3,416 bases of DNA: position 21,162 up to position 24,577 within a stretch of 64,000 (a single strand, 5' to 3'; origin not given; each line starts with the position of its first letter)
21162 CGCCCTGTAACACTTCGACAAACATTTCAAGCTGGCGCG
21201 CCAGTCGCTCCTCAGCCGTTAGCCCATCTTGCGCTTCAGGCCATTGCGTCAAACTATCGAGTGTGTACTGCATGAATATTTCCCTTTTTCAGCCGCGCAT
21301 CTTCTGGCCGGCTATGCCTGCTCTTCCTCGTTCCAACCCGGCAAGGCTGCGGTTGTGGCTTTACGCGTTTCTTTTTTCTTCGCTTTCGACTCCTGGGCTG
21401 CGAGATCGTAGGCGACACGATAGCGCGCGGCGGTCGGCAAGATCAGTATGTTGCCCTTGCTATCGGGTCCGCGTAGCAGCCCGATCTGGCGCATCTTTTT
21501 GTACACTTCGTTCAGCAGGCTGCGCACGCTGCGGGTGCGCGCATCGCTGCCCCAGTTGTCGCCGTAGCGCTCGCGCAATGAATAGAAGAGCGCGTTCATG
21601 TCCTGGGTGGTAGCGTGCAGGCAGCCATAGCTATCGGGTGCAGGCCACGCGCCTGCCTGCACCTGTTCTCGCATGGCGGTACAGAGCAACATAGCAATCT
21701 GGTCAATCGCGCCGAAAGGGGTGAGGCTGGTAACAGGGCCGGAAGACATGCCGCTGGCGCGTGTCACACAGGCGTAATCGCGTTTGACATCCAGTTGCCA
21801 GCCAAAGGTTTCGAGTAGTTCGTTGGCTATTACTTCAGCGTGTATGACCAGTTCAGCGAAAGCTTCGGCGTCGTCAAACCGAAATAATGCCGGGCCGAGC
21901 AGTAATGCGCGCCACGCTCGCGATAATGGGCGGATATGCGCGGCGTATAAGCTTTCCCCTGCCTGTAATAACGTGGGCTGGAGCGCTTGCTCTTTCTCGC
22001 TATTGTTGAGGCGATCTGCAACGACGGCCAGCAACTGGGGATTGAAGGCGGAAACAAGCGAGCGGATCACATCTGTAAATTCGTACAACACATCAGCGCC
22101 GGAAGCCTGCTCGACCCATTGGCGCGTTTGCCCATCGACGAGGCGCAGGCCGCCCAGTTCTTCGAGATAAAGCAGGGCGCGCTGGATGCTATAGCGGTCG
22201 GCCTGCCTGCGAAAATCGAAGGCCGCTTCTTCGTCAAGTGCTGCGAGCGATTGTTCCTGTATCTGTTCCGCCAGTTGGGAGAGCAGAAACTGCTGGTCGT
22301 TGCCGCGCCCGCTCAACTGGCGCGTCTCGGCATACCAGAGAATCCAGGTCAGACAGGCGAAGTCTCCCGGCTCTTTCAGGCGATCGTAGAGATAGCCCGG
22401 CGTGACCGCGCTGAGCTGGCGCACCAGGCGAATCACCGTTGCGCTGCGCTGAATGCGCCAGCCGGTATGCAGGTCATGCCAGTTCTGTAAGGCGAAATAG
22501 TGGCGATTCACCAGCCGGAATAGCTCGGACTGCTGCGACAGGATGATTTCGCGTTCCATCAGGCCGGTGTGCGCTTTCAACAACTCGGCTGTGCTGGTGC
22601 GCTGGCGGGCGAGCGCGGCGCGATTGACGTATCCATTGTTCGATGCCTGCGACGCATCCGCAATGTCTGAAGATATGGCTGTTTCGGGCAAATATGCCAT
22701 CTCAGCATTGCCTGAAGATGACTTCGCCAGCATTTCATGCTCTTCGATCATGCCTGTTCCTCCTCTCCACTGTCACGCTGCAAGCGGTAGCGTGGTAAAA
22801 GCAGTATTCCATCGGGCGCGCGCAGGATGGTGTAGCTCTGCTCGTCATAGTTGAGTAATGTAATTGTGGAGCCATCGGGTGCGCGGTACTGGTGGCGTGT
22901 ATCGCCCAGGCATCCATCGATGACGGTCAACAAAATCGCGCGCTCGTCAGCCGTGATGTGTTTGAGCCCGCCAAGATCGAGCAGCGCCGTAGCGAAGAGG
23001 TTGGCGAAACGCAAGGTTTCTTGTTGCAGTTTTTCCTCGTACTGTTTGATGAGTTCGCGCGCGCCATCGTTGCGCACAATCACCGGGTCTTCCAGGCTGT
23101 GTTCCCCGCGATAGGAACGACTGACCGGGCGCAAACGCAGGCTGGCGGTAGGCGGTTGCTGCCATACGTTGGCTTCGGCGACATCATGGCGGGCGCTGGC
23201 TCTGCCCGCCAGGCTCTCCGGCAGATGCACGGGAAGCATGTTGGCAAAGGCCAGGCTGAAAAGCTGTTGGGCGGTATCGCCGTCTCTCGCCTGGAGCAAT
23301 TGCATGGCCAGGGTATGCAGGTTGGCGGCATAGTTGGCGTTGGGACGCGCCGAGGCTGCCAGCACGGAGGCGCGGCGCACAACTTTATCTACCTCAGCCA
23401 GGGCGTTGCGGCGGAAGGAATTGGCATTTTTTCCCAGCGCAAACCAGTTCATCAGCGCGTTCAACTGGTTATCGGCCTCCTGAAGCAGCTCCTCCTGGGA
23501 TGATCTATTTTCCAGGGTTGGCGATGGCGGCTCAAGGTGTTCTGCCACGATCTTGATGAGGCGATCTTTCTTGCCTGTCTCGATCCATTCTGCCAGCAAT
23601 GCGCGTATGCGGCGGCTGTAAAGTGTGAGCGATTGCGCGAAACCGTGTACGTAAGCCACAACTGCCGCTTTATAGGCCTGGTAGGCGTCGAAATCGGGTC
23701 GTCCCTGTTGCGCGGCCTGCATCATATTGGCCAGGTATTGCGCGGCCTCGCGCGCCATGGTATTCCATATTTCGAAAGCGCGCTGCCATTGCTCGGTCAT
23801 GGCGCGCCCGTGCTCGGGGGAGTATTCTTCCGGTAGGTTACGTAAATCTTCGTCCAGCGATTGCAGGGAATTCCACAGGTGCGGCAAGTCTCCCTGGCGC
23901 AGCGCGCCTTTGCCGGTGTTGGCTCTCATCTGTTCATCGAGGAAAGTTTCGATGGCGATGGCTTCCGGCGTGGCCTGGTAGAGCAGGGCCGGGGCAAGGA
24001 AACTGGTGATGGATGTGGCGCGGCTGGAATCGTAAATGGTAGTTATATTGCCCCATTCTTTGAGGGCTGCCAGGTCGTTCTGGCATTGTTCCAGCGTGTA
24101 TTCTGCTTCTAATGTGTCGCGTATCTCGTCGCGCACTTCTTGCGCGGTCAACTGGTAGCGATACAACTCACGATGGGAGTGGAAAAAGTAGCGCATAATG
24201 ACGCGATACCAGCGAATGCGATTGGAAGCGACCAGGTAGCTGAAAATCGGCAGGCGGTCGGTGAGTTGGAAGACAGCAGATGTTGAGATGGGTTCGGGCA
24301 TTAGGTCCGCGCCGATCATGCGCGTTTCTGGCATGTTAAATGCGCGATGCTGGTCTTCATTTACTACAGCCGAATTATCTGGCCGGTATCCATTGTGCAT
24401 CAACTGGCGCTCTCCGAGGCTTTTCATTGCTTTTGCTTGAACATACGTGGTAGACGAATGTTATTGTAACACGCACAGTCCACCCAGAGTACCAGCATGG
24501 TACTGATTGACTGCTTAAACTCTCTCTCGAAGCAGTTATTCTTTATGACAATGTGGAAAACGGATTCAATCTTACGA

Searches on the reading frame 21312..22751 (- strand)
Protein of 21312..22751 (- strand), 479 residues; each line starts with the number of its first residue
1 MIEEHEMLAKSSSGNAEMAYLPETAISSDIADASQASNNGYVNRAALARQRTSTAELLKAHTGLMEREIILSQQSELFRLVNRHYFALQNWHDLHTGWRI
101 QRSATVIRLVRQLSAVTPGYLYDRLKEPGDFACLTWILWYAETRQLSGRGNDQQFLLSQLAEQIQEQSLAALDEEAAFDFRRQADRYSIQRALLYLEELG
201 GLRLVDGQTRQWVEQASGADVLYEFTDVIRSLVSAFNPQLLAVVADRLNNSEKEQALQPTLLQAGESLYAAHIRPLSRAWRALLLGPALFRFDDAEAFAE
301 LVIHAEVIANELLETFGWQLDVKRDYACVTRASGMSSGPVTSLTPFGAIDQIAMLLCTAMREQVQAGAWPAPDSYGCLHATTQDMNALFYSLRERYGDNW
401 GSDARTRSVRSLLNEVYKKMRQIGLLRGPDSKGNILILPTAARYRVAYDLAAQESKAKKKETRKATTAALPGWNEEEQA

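Call 61: search_protein_families(library=padloc, proteins=[window:21312-22751:-], max_evalue=0.00001)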
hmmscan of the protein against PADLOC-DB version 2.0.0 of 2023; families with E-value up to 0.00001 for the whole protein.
window:21312-22751:- (479 aa): 6 families
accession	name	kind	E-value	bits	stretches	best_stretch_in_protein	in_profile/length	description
PDLC00546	JetB2|JetB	-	4.6e-138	458.4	1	54-465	7-406/420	DUF2398 domain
PDLC00542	JetB2|JetB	-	1.5e-47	160.6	1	56-456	6-384/388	DUF2398 domain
PDLC00543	JetB2|JetB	-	3.2e-34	116.8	2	49-258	8-215/404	DUF2398 domain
PDLC00547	JetB2|JetB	-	1.2e-14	52.4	1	125-461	70-384/399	DUF2398 domain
PDLC00544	JetB2|JetB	-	1.1e-13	49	1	53-447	6-374/384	DUF2398 domain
PDLC00545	JetB2|JetB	-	1.5e-13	48.5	1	152-374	108-315/462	DUF2398 domain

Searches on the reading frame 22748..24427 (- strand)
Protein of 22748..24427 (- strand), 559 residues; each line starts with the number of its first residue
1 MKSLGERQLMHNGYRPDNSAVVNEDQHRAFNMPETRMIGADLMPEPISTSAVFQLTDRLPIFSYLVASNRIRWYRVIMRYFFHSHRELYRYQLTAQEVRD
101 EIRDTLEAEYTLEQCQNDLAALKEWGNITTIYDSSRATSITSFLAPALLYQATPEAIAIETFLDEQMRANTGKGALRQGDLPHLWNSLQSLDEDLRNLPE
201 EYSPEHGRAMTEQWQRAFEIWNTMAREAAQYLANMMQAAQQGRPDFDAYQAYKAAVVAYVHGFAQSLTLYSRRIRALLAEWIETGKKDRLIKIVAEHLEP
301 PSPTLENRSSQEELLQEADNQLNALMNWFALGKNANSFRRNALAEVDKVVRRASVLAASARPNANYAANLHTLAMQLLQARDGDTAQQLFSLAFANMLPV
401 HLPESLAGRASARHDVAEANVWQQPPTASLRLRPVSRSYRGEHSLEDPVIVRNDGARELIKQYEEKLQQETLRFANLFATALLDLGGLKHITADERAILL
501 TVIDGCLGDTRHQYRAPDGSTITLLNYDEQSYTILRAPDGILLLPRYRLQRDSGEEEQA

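Call 60: search_protein_families(library=pfam, proteins=[window:22748-24427:-], max_evalue=0.000001)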
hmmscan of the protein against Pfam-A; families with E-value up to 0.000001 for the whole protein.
window:22748-24427:- (559 aa): 1 family
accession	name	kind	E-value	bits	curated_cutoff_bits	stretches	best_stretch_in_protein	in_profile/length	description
PF09660.15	DUF2397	-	2.3e-71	241.5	28.5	1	62-548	1-483/483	Protein of unknown function (DUF2397)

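Call 61: search_protein_families(library=padloc, proteins=[window:22748-24427:-], max_evalue=0.00001)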
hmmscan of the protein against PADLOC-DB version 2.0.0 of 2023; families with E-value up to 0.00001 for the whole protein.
window:22748-24427:- (559 aa): 6 families
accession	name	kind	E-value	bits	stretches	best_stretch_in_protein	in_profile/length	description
PDLC00540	JetA2|JetA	-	7.9e-70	234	1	55-551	7-491/496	DUF2397 domain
PDLC00537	JetA2|JetA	-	4.6e-50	168.9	1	59-553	9-494/498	DUF2397 domain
PDLC00536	JetA2|JetA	-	2.3e-45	153.1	1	53-550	12-507/518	DUF2397 domain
PDLC00535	JetA2|JetA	-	7.3e-28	96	1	55-548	9-482/487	DUF2397 domain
PDLC00541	JetA2|JetA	-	3.2e-22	76.8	1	56-552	15-499/512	DUF2397 domain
PDLC00534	JetA2|JetA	-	1.3e-18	65.2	1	59-550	21-503/511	DUF2397 domain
